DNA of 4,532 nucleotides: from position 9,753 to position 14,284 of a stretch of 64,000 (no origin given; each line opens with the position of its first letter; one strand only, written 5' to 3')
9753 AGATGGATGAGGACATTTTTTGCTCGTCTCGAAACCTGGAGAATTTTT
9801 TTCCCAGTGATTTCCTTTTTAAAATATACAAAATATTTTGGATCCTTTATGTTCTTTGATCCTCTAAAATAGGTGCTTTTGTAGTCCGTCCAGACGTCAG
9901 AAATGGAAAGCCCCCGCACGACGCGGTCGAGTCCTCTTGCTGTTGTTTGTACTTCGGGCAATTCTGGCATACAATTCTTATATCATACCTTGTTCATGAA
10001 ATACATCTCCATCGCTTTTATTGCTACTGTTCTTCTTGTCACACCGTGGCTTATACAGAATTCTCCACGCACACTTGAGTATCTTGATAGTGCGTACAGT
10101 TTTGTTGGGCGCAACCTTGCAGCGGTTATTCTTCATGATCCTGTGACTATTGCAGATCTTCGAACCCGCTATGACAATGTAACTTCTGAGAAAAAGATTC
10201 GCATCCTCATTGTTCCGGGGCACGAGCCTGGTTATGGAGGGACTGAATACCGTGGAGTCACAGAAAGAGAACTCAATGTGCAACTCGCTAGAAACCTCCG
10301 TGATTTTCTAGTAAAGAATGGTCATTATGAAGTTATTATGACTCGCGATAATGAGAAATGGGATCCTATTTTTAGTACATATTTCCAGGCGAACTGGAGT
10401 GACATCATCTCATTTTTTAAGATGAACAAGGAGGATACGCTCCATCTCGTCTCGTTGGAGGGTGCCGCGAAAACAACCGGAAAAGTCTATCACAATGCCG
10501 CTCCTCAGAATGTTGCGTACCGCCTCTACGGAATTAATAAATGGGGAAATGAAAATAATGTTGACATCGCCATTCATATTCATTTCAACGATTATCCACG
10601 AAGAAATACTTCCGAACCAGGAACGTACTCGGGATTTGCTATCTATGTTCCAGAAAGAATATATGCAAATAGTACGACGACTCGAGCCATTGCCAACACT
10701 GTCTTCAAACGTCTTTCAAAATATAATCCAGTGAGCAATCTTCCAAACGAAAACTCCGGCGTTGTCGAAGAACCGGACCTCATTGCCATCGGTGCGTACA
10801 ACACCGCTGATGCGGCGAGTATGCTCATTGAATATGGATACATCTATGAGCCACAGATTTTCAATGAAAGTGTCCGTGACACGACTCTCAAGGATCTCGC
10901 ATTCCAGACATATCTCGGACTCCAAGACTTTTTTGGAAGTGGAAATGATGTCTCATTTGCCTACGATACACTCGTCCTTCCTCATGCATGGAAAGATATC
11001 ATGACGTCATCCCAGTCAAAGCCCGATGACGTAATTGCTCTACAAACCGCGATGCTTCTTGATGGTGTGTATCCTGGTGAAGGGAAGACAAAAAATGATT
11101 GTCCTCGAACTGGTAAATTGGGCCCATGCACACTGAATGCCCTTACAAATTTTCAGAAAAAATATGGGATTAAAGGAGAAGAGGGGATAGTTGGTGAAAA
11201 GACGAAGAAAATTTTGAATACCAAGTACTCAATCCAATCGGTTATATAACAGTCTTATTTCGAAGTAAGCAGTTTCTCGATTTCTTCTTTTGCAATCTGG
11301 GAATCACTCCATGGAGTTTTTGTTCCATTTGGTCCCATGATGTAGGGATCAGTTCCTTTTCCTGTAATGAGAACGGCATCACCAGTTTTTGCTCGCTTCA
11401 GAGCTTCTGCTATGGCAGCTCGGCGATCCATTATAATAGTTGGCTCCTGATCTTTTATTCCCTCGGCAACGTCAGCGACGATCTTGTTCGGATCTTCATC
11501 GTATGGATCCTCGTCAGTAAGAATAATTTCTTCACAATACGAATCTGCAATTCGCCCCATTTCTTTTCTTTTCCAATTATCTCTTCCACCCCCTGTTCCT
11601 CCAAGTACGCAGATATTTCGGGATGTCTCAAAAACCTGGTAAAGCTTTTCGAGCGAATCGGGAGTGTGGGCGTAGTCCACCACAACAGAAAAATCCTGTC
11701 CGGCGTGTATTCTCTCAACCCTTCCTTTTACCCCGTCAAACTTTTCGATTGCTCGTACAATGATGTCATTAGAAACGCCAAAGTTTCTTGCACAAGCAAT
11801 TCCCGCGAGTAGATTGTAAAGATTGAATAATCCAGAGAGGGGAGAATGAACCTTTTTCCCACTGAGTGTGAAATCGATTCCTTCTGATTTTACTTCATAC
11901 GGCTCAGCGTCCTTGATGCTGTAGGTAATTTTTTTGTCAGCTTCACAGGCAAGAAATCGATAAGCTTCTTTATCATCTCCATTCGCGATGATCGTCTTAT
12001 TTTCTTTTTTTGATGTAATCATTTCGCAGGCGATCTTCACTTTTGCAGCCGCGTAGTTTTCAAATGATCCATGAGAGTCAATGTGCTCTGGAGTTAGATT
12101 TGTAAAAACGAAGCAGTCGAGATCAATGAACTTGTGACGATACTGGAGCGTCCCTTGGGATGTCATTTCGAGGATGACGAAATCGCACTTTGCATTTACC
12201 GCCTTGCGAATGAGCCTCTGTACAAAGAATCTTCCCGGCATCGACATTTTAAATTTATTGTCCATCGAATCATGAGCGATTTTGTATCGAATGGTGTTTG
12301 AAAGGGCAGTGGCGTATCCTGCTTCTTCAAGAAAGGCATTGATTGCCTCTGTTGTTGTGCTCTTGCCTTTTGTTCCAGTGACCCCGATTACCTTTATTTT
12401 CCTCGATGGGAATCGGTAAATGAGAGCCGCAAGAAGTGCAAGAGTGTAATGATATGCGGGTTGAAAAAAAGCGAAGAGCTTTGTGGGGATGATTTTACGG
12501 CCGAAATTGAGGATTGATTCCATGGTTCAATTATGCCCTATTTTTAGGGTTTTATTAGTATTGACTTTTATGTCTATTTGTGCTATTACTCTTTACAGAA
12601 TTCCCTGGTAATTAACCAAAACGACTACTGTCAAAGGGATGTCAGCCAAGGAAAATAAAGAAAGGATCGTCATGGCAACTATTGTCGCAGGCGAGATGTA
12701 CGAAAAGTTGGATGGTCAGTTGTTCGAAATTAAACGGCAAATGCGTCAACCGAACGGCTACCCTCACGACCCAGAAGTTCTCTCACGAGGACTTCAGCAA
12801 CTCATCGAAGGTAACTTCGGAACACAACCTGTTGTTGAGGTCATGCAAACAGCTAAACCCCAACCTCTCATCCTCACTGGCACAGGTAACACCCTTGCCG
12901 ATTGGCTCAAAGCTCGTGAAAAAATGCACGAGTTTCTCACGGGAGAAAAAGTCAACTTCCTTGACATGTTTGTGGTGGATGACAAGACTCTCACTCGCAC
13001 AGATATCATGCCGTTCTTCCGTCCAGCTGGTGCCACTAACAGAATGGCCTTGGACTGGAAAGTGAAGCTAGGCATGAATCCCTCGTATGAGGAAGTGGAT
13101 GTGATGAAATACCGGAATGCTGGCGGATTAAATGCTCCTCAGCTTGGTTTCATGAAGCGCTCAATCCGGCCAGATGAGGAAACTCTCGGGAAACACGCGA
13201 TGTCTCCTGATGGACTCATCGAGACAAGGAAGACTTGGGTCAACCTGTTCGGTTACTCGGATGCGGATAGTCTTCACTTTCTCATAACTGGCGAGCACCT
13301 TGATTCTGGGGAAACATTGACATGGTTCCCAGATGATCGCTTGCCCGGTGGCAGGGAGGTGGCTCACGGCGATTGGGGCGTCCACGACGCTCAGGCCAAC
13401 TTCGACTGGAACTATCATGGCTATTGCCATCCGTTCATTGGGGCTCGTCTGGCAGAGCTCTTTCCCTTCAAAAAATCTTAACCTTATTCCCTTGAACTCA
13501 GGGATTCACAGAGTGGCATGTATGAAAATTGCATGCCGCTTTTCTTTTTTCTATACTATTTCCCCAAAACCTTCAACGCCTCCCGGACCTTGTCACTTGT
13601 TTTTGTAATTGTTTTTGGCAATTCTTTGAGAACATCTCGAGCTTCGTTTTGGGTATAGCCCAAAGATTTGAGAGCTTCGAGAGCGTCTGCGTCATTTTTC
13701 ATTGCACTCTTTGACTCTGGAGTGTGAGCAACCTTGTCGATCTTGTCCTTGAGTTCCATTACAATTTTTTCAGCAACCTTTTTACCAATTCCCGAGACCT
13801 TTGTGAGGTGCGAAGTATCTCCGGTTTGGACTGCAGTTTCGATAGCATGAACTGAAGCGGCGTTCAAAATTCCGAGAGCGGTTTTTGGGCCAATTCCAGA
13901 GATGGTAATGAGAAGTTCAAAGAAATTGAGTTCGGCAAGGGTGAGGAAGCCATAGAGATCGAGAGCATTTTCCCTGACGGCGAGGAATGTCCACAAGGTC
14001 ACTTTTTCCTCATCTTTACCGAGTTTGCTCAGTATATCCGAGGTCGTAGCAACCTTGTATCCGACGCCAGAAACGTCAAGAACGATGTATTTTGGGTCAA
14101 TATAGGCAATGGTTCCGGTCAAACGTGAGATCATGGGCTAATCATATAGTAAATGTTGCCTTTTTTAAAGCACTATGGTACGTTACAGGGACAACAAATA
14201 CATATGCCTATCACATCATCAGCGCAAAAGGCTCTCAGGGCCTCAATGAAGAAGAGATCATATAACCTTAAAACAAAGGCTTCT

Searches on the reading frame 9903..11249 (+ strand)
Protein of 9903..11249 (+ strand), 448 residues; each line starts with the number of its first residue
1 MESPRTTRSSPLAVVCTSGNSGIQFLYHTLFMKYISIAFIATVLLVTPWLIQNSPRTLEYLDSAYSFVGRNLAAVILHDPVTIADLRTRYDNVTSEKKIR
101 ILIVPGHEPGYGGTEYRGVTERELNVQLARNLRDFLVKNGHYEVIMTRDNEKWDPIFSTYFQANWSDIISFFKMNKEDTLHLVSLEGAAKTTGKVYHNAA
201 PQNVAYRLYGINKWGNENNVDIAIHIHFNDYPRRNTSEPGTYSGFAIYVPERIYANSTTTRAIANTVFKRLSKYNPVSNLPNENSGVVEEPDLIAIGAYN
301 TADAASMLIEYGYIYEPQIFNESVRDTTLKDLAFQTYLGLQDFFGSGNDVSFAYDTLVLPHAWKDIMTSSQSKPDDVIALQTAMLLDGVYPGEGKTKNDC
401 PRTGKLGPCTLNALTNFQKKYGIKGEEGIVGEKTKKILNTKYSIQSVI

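Call 29: search_protein_families(library=pfam, proteins=[window:9903-11249:+], max_evalue=0.0001)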
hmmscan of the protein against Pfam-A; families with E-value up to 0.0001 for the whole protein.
window:9903-11249:+ (448 aa): 2 families
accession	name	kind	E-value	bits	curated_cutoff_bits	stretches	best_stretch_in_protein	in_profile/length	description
PF01520.23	Amidase_3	-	2.8e-17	63.7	27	1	101-339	1-171/174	N-acetylmuramoyl-L-alanine amidase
PF01471.23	PG_binding_1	-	2e-05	25.1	23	1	375-438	3-57/57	Putative peptidoglycan binding domain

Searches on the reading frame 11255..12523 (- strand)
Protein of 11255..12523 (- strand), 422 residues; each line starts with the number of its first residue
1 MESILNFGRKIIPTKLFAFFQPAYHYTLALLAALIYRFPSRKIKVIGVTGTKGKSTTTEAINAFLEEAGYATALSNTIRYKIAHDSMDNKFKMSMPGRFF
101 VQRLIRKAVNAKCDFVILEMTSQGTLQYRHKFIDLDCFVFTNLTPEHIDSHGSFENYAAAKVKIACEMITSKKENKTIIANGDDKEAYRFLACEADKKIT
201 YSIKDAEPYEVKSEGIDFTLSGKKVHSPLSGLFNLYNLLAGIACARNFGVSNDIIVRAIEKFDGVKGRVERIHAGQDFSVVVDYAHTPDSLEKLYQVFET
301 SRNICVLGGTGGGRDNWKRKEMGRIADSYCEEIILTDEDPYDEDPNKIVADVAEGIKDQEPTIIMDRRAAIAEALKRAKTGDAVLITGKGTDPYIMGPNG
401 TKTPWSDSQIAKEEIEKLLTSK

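Call 29: search_protein_families(library=pfam, proteins=[window:11255-12523:-], max_evalue=0.0001)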
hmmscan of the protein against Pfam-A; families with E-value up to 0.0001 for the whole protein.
window:11255-12523:- (422 aa): 2 families
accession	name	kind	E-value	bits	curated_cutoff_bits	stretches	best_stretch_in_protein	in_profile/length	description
PF08245.18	Mur_ligase_M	-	4.8e-36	125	24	1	48-245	1-200/200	Mur ligase middle domain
PF02875.26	Mur_ligase_C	-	5.2e-27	95.6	28.4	1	267-390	1-127/127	Mur ligase, glutamate ligase domain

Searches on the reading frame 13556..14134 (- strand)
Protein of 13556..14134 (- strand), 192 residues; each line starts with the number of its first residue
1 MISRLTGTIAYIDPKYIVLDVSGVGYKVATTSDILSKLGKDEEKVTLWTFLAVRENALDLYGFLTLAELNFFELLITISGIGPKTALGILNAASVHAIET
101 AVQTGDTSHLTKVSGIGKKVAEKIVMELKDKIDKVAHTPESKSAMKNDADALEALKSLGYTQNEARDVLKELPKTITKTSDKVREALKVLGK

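Call 29: search_protein_families(library=pfam, proteins=[window:13556-14134:-], max_evalue=0.0001)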
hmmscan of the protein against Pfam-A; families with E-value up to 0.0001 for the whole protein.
window:13556-14134:- (192 aa): 5 families
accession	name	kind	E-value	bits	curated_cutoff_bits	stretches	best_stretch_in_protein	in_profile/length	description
PF01330.27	RuvA_N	-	3.2e-20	72.4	23.6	1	1-62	1-61/61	RuvA N terminal domain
PF14520.12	HHH_5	-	7.3e-19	68.4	27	1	72-130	1-57/57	Helix-hairpin-helix domain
PF07499.19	RuvA_C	-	4.2e-10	40.4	24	1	149-190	4-46/47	RuvA, C-terminal domain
PF00633.29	HHH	-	1.1e-07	31.8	24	0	110-124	13-27/30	Helix-hairpin-helix motif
PF12836.13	HHH_3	-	4.4e-05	23.9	27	0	106-125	12-31/65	Helix-hairpin-helix motif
